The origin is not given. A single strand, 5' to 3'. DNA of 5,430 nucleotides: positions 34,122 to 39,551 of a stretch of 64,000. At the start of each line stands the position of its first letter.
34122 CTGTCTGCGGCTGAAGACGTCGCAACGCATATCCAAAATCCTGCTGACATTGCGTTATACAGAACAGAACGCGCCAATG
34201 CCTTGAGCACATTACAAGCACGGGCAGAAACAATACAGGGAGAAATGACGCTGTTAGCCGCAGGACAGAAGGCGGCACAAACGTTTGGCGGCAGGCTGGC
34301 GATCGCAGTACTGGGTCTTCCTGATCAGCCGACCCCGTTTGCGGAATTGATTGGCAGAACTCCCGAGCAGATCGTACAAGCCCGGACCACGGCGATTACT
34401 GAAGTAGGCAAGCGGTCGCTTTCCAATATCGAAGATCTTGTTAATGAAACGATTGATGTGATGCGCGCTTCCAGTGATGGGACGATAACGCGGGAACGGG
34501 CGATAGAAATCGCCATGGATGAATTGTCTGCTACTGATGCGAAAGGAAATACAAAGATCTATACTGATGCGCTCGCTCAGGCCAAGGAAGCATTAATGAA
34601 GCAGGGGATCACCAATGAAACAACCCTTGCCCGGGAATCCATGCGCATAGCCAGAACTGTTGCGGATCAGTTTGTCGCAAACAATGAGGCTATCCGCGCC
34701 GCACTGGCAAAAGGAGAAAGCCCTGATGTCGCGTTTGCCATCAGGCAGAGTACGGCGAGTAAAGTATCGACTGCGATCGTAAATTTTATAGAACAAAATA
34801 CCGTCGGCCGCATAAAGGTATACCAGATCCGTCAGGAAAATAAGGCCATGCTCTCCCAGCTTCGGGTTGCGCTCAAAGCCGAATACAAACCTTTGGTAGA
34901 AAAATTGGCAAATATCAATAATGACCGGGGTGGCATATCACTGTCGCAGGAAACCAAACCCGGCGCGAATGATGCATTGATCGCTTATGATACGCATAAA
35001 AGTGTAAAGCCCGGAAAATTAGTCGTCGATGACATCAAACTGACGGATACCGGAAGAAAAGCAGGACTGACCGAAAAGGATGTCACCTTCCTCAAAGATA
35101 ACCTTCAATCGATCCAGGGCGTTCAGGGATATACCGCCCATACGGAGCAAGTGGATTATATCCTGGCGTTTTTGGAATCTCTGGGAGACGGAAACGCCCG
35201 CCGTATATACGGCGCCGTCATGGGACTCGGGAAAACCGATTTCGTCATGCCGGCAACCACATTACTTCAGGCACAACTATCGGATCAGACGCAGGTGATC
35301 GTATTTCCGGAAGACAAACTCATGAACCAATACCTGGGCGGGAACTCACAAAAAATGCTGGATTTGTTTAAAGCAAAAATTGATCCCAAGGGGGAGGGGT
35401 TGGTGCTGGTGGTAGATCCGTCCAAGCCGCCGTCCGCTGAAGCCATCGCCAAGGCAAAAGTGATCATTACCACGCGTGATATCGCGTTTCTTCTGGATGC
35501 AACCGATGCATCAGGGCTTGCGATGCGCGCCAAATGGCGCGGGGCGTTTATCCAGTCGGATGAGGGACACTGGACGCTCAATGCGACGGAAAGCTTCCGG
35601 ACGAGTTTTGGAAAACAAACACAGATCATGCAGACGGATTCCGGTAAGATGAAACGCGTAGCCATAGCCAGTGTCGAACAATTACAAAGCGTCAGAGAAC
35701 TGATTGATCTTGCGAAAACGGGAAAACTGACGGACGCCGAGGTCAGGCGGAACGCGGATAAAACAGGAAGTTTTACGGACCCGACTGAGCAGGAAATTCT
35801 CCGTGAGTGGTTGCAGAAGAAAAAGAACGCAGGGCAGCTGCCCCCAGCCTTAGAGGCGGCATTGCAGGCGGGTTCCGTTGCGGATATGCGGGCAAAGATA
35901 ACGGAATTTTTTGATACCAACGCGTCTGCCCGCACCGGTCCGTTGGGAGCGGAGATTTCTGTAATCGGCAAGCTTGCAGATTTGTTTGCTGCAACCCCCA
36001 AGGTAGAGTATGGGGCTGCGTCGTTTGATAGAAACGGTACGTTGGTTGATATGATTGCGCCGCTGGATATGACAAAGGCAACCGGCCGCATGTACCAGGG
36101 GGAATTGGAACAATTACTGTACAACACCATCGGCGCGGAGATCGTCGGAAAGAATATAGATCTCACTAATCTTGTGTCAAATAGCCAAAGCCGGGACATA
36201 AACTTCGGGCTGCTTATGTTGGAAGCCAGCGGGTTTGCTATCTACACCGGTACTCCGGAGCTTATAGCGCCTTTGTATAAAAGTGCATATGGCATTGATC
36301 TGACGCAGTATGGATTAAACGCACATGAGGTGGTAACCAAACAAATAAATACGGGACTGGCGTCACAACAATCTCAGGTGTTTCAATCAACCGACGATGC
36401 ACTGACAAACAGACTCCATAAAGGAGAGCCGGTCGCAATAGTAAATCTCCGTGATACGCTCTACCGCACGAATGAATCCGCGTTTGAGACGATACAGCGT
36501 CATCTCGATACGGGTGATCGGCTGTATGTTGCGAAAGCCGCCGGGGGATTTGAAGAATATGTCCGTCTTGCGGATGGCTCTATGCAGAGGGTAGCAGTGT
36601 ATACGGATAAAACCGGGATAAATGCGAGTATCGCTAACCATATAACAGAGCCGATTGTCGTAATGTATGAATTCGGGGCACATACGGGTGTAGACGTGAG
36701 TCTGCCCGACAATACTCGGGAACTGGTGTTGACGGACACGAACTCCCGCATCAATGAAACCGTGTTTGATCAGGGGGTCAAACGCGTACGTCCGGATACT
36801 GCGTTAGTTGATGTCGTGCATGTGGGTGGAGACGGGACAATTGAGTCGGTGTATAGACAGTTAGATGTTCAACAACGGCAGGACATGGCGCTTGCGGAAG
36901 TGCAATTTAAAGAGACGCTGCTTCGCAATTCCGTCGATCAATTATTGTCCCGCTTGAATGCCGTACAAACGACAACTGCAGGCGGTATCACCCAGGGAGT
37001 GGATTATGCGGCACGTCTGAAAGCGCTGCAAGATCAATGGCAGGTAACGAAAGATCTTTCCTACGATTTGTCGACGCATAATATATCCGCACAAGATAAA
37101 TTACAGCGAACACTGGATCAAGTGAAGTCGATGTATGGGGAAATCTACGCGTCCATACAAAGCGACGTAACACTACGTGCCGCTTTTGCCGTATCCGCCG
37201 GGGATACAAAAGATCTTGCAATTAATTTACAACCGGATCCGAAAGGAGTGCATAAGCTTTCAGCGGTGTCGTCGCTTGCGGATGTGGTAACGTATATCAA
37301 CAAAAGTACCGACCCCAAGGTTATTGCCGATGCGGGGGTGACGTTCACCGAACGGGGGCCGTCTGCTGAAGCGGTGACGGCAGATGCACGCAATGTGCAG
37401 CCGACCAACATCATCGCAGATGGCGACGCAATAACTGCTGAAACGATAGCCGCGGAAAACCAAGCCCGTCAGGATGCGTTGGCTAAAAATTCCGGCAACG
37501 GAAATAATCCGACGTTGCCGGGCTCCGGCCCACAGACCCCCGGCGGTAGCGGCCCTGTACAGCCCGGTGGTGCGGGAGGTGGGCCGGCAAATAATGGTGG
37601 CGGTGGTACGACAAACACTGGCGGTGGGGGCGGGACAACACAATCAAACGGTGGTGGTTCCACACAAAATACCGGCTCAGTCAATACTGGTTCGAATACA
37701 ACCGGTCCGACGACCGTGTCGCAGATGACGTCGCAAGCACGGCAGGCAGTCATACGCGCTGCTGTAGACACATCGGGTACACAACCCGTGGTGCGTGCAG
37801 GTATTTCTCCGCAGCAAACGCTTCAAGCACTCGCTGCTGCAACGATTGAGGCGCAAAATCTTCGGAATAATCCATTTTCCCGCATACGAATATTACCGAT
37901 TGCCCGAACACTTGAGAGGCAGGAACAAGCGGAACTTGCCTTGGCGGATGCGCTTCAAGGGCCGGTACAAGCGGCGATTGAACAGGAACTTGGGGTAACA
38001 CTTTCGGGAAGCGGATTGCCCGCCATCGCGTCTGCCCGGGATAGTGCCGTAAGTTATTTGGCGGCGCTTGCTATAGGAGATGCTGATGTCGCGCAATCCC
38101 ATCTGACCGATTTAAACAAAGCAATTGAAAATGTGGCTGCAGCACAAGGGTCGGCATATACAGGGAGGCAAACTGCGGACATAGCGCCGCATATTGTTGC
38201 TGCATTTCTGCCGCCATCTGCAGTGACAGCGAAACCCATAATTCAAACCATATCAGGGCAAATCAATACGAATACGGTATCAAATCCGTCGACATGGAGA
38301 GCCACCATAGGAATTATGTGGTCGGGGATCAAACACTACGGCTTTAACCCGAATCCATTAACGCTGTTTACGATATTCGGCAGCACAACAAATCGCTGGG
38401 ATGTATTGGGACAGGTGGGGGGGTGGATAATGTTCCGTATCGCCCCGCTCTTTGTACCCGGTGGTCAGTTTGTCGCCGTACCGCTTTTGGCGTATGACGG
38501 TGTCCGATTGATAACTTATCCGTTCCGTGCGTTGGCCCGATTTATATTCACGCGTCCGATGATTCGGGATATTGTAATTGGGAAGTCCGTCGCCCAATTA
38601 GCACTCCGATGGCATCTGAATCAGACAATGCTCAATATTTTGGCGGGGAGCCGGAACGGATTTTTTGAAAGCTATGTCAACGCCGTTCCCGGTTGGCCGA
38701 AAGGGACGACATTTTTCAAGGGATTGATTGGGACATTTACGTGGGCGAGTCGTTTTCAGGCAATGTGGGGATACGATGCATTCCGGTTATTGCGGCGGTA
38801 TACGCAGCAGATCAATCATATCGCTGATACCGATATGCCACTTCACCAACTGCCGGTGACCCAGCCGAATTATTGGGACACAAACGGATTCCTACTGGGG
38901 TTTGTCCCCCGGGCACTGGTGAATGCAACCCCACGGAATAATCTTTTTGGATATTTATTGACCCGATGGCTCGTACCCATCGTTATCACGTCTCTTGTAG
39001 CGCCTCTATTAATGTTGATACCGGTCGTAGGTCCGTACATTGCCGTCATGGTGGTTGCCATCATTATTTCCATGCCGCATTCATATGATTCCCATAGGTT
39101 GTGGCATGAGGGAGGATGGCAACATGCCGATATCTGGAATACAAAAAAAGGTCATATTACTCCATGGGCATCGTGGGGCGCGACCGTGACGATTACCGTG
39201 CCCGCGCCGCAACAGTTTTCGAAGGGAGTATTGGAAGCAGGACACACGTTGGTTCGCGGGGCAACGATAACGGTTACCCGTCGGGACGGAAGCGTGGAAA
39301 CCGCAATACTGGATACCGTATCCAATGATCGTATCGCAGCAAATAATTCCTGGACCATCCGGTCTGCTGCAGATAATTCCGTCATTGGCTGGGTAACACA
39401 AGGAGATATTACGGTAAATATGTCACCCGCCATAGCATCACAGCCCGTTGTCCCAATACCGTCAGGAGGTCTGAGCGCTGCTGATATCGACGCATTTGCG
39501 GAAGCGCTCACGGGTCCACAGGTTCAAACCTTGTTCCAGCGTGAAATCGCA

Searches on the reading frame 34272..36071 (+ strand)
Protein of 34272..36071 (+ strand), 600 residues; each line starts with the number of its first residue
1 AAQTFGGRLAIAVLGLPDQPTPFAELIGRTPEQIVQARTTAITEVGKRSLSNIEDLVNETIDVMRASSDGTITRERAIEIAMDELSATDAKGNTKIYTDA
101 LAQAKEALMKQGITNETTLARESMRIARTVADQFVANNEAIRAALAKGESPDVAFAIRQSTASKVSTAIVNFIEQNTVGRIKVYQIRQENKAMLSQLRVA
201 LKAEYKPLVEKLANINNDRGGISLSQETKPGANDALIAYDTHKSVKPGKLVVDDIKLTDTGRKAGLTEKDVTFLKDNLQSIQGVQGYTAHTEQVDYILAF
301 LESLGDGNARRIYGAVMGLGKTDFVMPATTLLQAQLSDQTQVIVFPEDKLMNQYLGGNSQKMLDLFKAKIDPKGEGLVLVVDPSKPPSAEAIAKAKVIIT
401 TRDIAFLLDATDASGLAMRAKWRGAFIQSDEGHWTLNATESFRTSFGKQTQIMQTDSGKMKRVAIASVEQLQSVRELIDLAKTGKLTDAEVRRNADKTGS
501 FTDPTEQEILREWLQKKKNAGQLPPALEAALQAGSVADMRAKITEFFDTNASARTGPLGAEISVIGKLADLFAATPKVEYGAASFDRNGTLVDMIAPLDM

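Call 44: search_protein_families(library=pfam, proteins=[window:34272-36071:+], max_evalue=1)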
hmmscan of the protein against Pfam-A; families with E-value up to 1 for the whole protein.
window:34272-36071:+ (600 aa): 2 families
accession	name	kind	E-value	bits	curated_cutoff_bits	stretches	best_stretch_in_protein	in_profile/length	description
PF04851.21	ResIII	-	0.089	13.1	22.5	1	291-361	6-72/164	Type III restriction enzyme, res subunit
PF00531.28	Death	-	0.21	12.2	22.6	0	479-530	20-73/86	Death domain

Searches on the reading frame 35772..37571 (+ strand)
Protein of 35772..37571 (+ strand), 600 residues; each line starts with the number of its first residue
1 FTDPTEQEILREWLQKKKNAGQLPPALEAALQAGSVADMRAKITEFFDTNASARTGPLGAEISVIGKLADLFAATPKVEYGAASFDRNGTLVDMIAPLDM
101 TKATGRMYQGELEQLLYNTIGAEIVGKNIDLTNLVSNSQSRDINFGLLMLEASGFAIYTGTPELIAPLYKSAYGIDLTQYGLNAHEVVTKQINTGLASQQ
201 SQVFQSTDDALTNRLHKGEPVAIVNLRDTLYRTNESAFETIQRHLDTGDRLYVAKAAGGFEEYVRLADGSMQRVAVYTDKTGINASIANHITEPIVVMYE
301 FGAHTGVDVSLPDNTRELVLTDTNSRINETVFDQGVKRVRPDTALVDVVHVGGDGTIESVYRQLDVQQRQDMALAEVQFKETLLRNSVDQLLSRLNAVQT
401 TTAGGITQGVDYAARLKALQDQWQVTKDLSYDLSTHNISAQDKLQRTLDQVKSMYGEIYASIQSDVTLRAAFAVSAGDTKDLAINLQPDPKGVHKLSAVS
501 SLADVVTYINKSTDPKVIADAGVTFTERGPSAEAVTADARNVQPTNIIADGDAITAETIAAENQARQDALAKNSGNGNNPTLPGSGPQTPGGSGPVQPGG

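Call 44: search_protein_families(library=pfam, proteins=[window:35772-37571:+], max_evalue=1)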
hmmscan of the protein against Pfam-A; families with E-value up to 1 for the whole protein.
window:35772-37571:+ (600 aa): 2 families
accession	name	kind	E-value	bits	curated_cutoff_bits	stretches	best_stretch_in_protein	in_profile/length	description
PF07196.18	Flagellin_IN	-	0.0029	18.2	22.7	1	494-513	15-36/55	Flagellin hook IN motif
PF00781.29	DAGK_cat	-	0.061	13.4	23.6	1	346-374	57-84/125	Diacylglycerol kinase catalytic domain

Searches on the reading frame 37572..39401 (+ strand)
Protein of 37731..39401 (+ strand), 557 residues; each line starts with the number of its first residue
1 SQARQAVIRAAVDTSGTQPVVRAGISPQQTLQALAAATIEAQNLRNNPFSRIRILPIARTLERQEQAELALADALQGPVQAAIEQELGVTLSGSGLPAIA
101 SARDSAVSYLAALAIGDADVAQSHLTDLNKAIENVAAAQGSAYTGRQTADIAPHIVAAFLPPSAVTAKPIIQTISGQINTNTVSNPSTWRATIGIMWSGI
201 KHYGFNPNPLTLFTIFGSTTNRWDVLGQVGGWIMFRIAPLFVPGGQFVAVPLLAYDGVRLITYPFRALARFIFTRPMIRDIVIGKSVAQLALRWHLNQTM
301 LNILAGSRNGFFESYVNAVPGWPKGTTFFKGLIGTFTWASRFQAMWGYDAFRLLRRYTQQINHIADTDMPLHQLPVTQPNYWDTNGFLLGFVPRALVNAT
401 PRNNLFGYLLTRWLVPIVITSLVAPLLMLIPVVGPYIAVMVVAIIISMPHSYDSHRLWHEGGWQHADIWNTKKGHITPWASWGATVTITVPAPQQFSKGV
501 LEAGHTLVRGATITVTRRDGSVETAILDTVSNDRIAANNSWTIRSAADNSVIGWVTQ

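Call 11: find_homologous_proteins(query=window:37731-39401:+)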
Query window:37731-39401:+: 8000 candidates shared short words with the query, none scored E <= 0.001.

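Call 19: search_protein_representatives(protein=window:37731-39401:+)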
Query: 557 residues. Proteins with E-value up to 0.001 (for the whole library): 7; up to 1e-10: 3; up to 1e-30: 0. The best 7 are listed.
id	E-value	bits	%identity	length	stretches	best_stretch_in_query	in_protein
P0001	2.5e-20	88.9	29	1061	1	53-413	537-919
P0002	2.7e-18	82.2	37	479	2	342-402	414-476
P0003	9.1e-14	67.2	43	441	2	342-416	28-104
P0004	1.8e-10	56.4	34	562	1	297-466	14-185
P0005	9.8e-10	53.9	30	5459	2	122-418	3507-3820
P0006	1.5e-07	46.7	35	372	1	225-413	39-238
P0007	2.5e-04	36.1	35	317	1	295-464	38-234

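Call 24: find_encoding_contigs(protein=P0005, flank=10000, max_places=4)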
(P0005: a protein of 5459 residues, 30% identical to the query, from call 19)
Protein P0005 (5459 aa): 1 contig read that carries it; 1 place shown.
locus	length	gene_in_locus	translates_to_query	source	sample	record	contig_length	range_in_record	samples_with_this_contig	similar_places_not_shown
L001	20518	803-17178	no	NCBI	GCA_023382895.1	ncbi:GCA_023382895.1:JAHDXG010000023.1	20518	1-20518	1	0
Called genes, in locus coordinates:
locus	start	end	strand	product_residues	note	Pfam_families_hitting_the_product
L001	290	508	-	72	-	-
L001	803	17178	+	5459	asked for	-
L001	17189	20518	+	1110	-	?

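Call 57: find_encoding_contigs(protein=P0007, flank=10000, max_places=3)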
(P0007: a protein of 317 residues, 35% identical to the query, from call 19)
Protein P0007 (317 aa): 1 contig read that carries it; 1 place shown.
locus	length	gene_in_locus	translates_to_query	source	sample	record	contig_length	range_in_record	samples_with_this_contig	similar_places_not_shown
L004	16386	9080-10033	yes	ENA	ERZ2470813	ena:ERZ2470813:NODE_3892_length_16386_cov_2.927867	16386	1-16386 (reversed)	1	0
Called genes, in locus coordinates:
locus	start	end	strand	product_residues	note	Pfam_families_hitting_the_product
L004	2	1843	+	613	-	?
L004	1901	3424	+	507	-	-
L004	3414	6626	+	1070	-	-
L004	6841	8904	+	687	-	PF00481:PP2C (weak), PF13672:PP2C_2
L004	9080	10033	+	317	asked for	-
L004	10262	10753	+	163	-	-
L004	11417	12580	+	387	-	-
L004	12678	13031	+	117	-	-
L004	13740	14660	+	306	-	-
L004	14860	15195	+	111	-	-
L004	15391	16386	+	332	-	?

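Call 58: find_encoding_contigs(protein=P0004, flank=10000, max_places=3)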
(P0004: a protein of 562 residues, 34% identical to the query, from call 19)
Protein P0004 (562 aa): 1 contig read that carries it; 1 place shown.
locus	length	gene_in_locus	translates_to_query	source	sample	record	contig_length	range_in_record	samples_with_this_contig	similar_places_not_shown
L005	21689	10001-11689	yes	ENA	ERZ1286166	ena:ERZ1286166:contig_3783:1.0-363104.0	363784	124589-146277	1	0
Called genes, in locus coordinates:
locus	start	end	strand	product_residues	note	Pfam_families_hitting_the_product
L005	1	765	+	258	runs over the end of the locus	-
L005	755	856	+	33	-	-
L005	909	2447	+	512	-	-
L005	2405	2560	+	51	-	-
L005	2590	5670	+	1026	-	-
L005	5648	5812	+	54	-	-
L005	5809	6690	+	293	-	-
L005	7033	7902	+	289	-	-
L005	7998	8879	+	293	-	-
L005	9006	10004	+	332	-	-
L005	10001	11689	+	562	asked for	-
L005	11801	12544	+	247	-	-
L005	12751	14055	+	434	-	PF16697:Yop-YscD_cpl, PF00498:FHA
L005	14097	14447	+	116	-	-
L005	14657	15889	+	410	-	PF00498:FHA (faint)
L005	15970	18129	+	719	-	PF00069:Pkinase (weak)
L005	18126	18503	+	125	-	-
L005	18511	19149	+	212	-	-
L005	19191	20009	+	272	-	-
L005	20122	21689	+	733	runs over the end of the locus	PF14890:Intein_splicing (weak)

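Call 77: search_protein_families(library=pfam, proteins=[window:37572-39071:+], max_evalue=0.1)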
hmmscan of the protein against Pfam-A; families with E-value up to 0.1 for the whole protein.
window:37572-39071:+ (500 aa): 0 families
